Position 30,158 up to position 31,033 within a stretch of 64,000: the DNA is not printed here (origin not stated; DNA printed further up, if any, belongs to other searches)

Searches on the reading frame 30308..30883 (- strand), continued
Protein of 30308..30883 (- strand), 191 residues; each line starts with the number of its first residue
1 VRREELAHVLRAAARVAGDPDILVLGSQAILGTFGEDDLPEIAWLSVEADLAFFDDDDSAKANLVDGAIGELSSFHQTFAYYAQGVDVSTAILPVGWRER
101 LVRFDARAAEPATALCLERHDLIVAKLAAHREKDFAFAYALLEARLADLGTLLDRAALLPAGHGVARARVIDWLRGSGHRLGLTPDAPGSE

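Call 50: find_encoding_contigs(protein=P0062, flank=6000, max_places=2)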
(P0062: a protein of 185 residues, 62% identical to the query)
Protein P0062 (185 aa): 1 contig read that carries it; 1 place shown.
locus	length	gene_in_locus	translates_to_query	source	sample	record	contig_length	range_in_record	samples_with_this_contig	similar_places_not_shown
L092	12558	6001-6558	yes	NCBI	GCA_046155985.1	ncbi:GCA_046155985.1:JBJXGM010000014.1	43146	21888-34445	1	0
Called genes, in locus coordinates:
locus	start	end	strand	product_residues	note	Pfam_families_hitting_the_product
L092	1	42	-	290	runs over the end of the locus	PF03734:YkuD (weak)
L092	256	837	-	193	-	PF01066:CDP-OH_P_transf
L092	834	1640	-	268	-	PF04773:FecR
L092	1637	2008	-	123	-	-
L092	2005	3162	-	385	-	PF16548:FlgT_N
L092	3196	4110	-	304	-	-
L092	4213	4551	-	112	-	PF07238:PilZ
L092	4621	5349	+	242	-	PF01346:FKBP_N (weak), PF00254:FKBP_C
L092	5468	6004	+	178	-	PF12728:HTH_17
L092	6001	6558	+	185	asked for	PF19502:DUF6036 (weak)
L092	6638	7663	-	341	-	-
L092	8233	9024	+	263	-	PF09407:AbiEi_1 (weak)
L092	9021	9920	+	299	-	PF08843:AbiEii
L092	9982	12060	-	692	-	-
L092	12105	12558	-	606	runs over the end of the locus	PF01401:Peptidase_M2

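Call 51: find_encoding_contigs(protein=P0057, flank=6000, max_places=2)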
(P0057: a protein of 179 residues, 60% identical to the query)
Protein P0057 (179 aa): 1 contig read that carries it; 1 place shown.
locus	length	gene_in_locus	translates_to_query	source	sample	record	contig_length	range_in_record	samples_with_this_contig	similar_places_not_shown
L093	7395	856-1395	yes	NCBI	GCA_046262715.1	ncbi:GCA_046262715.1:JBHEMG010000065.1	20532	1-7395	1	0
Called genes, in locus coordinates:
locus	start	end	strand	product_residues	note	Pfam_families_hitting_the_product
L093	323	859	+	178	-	PF12728:HTH_17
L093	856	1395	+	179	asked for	PF19502:DUF6036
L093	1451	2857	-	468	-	PF00392:GntR, PF00155:Aminotran_1_2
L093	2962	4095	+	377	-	PF01053:Cys_Met_Meta_PP, PF01212:Beta_elim_lyase (faint)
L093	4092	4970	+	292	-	PF00892:EamA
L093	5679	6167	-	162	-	PF00027:cNMP_binding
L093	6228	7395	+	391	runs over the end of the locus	PF07786:HGSNAT_cat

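Call 52: find_encoding_contigs(protein=P0001, flank=10000, max_places=6)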
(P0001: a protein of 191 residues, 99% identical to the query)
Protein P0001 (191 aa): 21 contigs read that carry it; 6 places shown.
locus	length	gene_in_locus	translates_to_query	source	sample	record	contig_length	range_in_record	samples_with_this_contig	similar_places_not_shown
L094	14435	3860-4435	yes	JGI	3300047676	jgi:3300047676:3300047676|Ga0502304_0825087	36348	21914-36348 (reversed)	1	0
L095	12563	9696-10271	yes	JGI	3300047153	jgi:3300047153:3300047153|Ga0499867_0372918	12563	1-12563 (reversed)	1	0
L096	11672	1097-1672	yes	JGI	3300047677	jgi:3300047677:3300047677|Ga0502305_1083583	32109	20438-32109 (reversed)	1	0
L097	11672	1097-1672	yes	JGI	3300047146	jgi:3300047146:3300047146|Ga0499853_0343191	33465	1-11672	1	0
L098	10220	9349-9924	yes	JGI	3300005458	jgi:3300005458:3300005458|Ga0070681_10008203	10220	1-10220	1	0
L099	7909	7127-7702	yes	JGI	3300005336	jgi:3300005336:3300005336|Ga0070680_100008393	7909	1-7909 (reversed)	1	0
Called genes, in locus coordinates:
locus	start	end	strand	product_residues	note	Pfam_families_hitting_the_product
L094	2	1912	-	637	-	?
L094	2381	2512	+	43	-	-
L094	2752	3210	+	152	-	PF12728:HTH_17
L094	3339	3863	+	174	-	PF12728:HTH_17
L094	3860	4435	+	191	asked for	-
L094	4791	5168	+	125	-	PF00903:Glyoxalase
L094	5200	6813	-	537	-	PF02366:PMT, PF13231:PMT_2, PF16192:PMT_4TMC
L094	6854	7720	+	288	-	PF00590:TP_methylase, PF23016:RsmI_C (weak)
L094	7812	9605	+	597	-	PF00133:tRNA-synt_1, PF01406:tRNA-synt_1e (faint), PF09334:tRNA-synt_1g, PF19303:Anticodon_3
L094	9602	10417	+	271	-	PF01026:TatD_DNase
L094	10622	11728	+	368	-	PF03990:DUF348, PF07501:G5, PF06737:Transglycosylas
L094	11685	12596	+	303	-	PF00398:RrnaAD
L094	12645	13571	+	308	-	PF00288:GHMP_kinases_N, PF08544:GHMP_kinases_C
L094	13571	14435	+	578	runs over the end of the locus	PF00005:ABC_tran, PF02463:SMC_N (faint), PF13238:AAA_18 (faint), PF13304:AAA_21 (faint), PF13555:AAA_29 (faint), PF12848:ABC_tran_Xtn (weak), PF00005:ABC_tran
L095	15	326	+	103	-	-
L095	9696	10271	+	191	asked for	-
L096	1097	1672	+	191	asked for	-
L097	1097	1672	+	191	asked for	-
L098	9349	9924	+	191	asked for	-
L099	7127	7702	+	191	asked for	-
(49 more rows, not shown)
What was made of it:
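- The A-B-C arrangement is kept on identical or near-identical soil metagenome contigs (call 52).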

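Call 56: search_protein_families(library=pfam, alignment_id=A3, max_evalue=0.00001)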
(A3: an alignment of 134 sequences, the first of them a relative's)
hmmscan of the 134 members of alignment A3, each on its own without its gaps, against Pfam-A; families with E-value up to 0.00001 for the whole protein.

A. member 1, L001:2802-3386:+ (194 aa): 1 family
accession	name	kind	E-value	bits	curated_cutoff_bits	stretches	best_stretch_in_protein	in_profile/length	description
PF12120.14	Arr-ms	-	6.3e-47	158.3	25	1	68-166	1-99/99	Rifampin ADP-ribosyl transferase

B. families by the number of members that match (of 134 scanned): 140 families (the first 25 are shown)
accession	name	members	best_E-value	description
PF07690.21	MFS_1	6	5.9e-64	Major Facilitator Superfamily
PF13602.12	ADH_zinc_N_2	4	3.8e-28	Zinc-binding dehydrogenase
PF00107.32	ADH_zinc_N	4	1.3e-24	Zinc-binding dehydrogenase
PF08240.17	ADH_N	4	3.5e-19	Alcohol dehydrogenase GroES-like domain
PF00083.30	Sugar_tr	4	3.1e-17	Sugar (and other) transporter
PF13191.12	AAA_16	3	2.6e-08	AAA ATPase domain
PF12832.13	MFS_1_like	3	2.7e-07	MFS_1 like family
PF02065.24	Melibiase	2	8.1e-125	Melibiase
PF06772.16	LtrA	2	1e-69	Bacterial low temperature requirement A protein (LtrA)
PF02110.20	HK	2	2.4e-63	Hydroxyethylthiazole kinase family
PF07992.20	Pyr_redox_2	2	3.7e-59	Pyridine nucleotide-disulphide oxidoreductase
PF12120.14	Arr-ms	2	1.7e-49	Rifampin ADP-ribosyl transferase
PF03595.22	SLAC1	2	1.2e-48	Voltage-dependent anion channel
PF01161.25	PBP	2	8.7e-42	Phosphatidylethanolamine-binding protein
PF02785.25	Biotin_carb_C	2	4.2e-37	Biotin carboxylase C-terminal domain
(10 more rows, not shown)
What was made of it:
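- Flanking genes are mostly ordinary chromosomal genes, including MFS transporters (6) and a rifampin ADP-ribosyltransferase (2) (call 56).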

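Call 71: find_related_loci(query=A1, collection=viral_contigs, flank=5000)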
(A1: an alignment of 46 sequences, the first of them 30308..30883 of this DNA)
Query A1 (191 aa) in viral_contigs; peptide patterns used: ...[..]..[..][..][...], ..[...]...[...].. (x = any residue, [..] = any of these).
28 stretches matched a pattern, but none encodes a relative of the query by tblastn (E <= 1e-3).

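Call 73: search_dna_similar(query=window:30308-30883:-, collection=plasmids, mode=protein, max_rows=25)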
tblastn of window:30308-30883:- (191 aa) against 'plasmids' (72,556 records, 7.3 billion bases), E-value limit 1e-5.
Records with a match: 54; places in all: 59; records where one place covers at least 80% of the query: 25.
Best place of each record, by identity: <60% 54.
By first word of the organism name: Rhodococcus 34; Cupriavidus 4; Mycolicibacterium 2; Mycobacterium 2; Hydrogenophaga 2; Curtobacterium 1; Paenarthrobacter 1; Acidiphilium 1; Alicycliphilus 1; Pseudarthrobacter 1; and 5 more.
By predicted mobility (MOB-suite, as given by PLSDB): conjugative 28; non-mobilizable 16; mobilizable 10.
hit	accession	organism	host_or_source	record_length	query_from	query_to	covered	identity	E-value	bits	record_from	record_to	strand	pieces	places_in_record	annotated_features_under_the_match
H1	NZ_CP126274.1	Curtobacterium sp. MCBD17_040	-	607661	21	189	88%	43.8%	7e-29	119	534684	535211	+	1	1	DUF6036 family nucleotidyltransferase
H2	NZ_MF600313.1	Mycolicibacterium sp. CBMA 213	Soil,soil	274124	22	174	80%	43.2%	4e-24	105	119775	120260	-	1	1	DUF6036 family nucleotidyltransferase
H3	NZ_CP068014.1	Paenarthrobacter ureafaciens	cell culture,in the nicotine environment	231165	19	157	73%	47.1%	1e-25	109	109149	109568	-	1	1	DUF6036 family nucleotidyltransferase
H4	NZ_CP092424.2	Mycobacterium lentiflavum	-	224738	18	182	86%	39.7%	2e-24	106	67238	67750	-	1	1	DUF6036 family nucleotidyltransferase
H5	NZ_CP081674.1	Mycolicibacterium farcinogenes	Homo sapiens,skin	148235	21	175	81%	41.5%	2e-23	103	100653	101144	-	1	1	DUF6036 family nucleotidyltransferase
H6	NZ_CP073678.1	Cupriavidus sp. KK10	Isolate,A bacterial consortium from ...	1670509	21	179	83%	39.4%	5e-21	97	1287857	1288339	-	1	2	none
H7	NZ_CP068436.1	Cupriavidus necator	heavy metal containmented soil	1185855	21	179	83%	39.4%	7e-21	96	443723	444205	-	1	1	none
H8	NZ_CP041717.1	Acidiphilium multivorum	Cell culture,activated sludge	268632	22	160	73%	43.9%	2e-20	95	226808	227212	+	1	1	DUF6036 family nucleotidyltransferase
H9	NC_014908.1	Alicycliphilus denitrificans BC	-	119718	21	160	73%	43.6%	7e-24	104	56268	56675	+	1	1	DUF6036 family nucleotidyltransferase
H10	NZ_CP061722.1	Pseudarthrobacter sp. BIM B-2242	cell culture,paddy soil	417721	22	157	71%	41.6%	3e-22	100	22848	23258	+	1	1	DUF6036 family nucleotidyltransferase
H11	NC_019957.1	Mycobacterium sp. JS623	-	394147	18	145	67%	43.1%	5e-18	88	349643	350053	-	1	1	DUF6036 family nucleotidyltransferase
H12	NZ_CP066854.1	Rhodococcus pyridinivorans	WHOLE ORGANISM,activated sludge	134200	19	176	83%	34.7%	2e-17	86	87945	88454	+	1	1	hypothetical protein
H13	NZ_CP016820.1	Rhodococcus sp. p52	oil-polluted soil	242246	19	176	83%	34.7%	2e-17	86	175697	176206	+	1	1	hypothetical protein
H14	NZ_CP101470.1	Rhodococcus gordoniae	water,poultry farm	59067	19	176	83%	34.7%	3e-17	86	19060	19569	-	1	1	hypothetical protein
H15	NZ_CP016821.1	Rhodococcus sp. p52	oil-polluted soil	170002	19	176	83%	34.7%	3e-17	86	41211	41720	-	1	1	hypothetical protein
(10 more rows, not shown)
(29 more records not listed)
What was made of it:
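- Distant relatives lie on 54 plasmids, 38 of them conjugative or mobilisable (call 73).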

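Call 74: search_dna_similar(query=window:30308-30883:-, collection=phages, mode=protein, max_rows=10)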
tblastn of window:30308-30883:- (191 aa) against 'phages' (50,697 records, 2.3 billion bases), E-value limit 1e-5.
No match.
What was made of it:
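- Tried and rejected: Phage carriage: no relatives in IMG/VR or in GenBank phages (calls 71, 74).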

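Call 75: get_annotated_region(hit=H1, flank=2500)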
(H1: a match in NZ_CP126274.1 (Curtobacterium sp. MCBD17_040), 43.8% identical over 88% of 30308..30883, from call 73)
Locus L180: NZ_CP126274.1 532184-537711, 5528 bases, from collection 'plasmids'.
description: Curtobacterium sp. MCBD17_040 plasmid D40, complete sequence
organism: Curtobacterium sp. MCBD17_040 (NCBI taxid 2175674)
taxonomy: Bacteria; Actinomycetota; Actinomycetes; Micrococcales; Microbacteriaceae; Curtobacterium; Curtobacterium sp. MCBD17 040
host: -; source: -; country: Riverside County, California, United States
typing (MOB-suite, as given by PLSDB): non-mobilizable
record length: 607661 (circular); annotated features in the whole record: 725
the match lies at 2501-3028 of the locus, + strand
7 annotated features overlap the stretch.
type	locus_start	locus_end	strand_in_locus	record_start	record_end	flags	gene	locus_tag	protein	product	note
CDS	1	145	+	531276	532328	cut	-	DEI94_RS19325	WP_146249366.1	hypothetical protein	-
CDS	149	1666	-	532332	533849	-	tnpB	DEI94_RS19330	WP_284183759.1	IS607 family element RNA-guided endonuclease TnpB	-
CDS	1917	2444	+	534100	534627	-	-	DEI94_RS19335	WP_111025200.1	helix-turn-helix transcriptional regulator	-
CDS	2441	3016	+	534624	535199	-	-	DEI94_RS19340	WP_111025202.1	DUF6036 family nucleotidyltransferase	-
CDS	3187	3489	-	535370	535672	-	-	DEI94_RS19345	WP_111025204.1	hypothetical protein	-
CDS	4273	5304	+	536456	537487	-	-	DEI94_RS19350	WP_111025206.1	type IV toxin-antitoxin system AbiEi family antitoxin domain-containing protein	-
CDS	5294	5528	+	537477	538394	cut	-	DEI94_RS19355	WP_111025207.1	nucleotidyl transferase AbiEii/AbiGii toxin family protein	-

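Call 76: get_annotated_region(hit=H9, flank=2500)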
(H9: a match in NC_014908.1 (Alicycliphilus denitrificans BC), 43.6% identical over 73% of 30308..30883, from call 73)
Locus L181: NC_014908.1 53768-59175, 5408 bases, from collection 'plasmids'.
description: Alicycliphilus denitrificans BC plasmid pALIDE01, complete sequence
organism: Alicycliphilus denitrificans BC (NCBI taxid 596153)
taxonomy: Bacteria; Pseudomonadota; Betaproteobacteria; Burkholderiales; Comamonadaceae; Alicycliphilus; Alicycliphilus denitrificans; Alicycliphilus denitrificans BC
host: -; source: -; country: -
typing (MOB-suite, as given by PLSDB): conjugative; replicon rep_cluster_652; relaxase MOBP; mating-pair formation MPF_F
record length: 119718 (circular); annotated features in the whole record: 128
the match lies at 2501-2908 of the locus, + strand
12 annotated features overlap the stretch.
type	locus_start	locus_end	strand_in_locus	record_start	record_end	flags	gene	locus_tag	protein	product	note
CDS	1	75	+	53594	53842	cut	-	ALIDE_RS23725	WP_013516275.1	hypothetical protein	-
CDS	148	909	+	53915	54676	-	-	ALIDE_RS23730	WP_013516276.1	hypothetical protein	-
CDS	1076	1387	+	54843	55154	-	-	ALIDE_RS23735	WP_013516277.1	hypothetical protein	-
CDS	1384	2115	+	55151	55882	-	-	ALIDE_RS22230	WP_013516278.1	nucleotidyl transferase AbiEii/AbiGii toxin family protein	-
CDS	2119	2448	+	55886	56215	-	-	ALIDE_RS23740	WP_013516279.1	hypothetical protein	-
CDS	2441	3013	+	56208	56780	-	-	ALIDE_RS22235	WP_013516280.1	DUF6036 family nucleotidyltransferase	-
CDS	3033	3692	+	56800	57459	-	-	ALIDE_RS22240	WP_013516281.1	site-specific integrase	GO:0015074 - DNA integration [Evidence IEA]; GO:0006310 - DNA recombination [Evidence IEA]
CDS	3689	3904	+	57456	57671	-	-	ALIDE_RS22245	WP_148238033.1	helix-turn-helix transcriptional regulator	-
CDS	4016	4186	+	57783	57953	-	-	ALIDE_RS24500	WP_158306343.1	hypothetical protein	-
CDS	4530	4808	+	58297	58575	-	-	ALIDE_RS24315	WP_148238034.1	hypothetical protein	-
CDS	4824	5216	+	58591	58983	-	-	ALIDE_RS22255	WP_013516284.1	hypothetical protein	-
CDS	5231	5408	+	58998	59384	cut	-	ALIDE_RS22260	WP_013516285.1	hypothetical protein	-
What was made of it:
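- Closest known: AbiE. Different: The NTase is DUF6036, not DUF1814, and is about 190 aa rather than the 243 and 299 aa of the two annotated AbiEii genes seen beside B-C pairs (calls 50, 76).
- True AbiEi/AbiEii pairs sit next to B-C pairs as separate systems (calls 50, 75, 76).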

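Call 77: get_annotated_region(hit=H12, flank=2500)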
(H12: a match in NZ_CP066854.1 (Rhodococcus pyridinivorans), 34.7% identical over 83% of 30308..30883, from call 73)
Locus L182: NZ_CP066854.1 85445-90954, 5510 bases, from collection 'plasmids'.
description: Rhodococcus pyridinivorans strain B403 plasmid unnamed, complete sequence
organism: Rhodococcus pyridinivorans (NCBI taxid 103816)
taxonomy: Bacteria; Actinomycetota; Actinomycetes; Mycobacteriales; Nocardiaceae; Rhodococcus; Rhodococcus pyridinivorans
host: -; source: WHOLE ORGANISM,activated sludge; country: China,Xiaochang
typing (MOB-suite, as given by PLSDB): conjugative; relaxase MOBF; mating-pair formation MPF_T
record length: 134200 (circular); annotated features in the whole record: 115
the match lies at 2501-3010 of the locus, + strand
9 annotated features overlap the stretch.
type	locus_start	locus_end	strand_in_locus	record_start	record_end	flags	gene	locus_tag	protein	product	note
CDS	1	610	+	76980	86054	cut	-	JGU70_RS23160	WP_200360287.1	helicase-related protein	-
CDS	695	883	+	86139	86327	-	-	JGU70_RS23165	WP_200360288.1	hypothetical protein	-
CDS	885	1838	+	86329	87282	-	-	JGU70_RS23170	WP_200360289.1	Fic family protein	-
CDS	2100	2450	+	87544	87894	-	-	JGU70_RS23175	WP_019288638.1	hypothetical protein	-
CDS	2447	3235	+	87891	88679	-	-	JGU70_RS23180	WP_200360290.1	hypothetical protein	-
CDS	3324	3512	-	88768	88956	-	-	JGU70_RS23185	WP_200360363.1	hypothetical protein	-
CDS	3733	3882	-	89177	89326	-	-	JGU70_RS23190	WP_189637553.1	hypothetical protein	-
CDS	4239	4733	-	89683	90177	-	-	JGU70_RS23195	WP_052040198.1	hypothetical protein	-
CDS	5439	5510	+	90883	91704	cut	-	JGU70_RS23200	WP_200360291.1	hypothetical protein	-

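Call 78: get_annotated_region(hit=H4, flank=2500)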
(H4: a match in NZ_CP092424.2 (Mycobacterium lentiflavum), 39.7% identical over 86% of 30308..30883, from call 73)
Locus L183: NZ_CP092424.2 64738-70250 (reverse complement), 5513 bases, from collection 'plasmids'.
description: Mycobacterium lentiflavum strain ATCC 51985 plasmid unnamed1, complete sequence
organism: Mycobacterium lentiflavum (NCBI taxid 141349)
taxonomy: Bacteria; Actinomycetota; Actinomycetes; Mycobacteriales; Mycobacteriaceae; Mycobacterium; Mycobacterium lentiflavum
host: -; source: -; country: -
typing (MOB-suite, as given by PLSDB): non-mobilizable
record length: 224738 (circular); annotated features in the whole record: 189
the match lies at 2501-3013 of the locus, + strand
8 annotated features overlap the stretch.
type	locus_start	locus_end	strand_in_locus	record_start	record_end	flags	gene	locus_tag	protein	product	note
CDS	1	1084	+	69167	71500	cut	-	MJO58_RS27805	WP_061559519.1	tetratricopeptide repeat protein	-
CDS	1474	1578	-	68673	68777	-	-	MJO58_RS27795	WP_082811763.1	DUF1330 domain-containing protein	-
CDS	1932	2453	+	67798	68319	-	-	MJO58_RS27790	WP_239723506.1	helix-turn-helix transcriptional regulator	-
CDS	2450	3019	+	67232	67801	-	-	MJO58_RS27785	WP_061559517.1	DUF6036 family nucleotidyltransferase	-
CDS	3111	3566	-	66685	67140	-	-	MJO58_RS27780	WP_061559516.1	GNAT family N-acetyltransferase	-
CDS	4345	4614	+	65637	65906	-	-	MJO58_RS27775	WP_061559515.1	type II toxin-antitoxin system Phd/YefM family antitoxin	-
CDS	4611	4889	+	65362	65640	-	-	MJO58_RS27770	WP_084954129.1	type II toxin-antitoxin system RelE/ParE family toxin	GO:0030541 - plasmid partitioning [Evidence IEA]; GO:0051290 - protein heterotetramerization [Evidence IEA]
CDS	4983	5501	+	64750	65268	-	-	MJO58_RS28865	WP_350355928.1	phosphatase PAP2 family protein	-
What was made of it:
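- Neighbours include AbiEi/AbiEii, Phd/RelE and Fic (calls 50, 75-78). The pair repeatedly sits beside bona fide TA pairs (calls 50, 75-78).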

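Call 93: fold_search(model_id=the predicted structure, library=viral)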
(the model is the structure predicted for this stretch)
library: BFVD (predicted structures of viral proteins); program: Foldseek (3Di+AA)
matches with E <= 10: 98; with E <= 0.001: 0
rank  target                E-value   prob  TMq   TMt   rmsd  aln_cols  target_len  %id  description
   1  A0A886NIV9            2.5e-01  0.18  0.17  0.12  13.2       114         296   12  (no name in the UniProt tables at hand)
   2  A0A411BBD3            4.0e-01  0.06  0.16  0.11  14.5       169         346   12  (no name in the UniProt tables at hand)
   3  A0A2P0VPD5            6.0e-01  0.10  0.24  0.15  13.0       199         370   10  Putative poly(A) polymerase catalytic subunit [Tetraselmis virus 1]
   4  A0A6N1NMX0            7.5e-01  0.09  0.21  0.11  12.8       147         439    7  Putative orfan [Tupanvirus soda lake]
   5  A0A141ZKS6            8.4e-01  0.11  0.32  0.16  11.1       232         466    9  (no name in the UniProt tables at hand)
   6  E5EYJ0                8.4e-01  0.04  0.16  0.10  14.0       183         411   12  (no name in the UniProt tables at hand)
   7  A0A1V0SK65            8.4e-01  0.03  0.14  0.07  13.9       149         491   11  Uncharacterized protein [Klosneuvirus KNV1]
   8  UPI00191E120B         1.2e+00  0.20  0.39  0.41   7.7       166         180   10  (no name look-up for this kind of identifier)
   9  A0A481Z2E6            1.8e+00  0.10  0.21  0.12  10.1        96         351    8  Uncharacterized protein [Pithovirus LCPAC101]
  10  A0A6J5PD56            2.0e+00  0.06  0.21  0.14  11.2       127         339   13  Uncharacterized protein [uncultured Caudovirales phage]
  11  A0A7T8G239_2          2.4e+00  0.08  0.18  0.05  10.6        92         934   12  Nonstructural polyprotein [Soybean thrips dicistrovirus 2]
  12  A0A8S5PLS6            2.4e+00  0.07  0.14  0.20  10.6        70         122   16  DNA-directed RNA polymerase subunit alpha [Phage sp. ct17O1]
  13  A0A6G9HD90            2.4e+00  0.06  0.14  0.05  12.1        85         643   19  Uncharacterized protein [Carcinus maenas virus 1]
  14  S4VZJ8                2.8e+00  0.08  0.19  0.14   6.1        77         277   21  Uncharacterized protein [Pandoravirus salinus]
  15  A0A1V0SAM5            3.0e+00  0.11  0.25  0.29   4.7        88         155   11  Polymerase beta nucleotidyltransferase domain-containing protein [Catovirus CTV1]
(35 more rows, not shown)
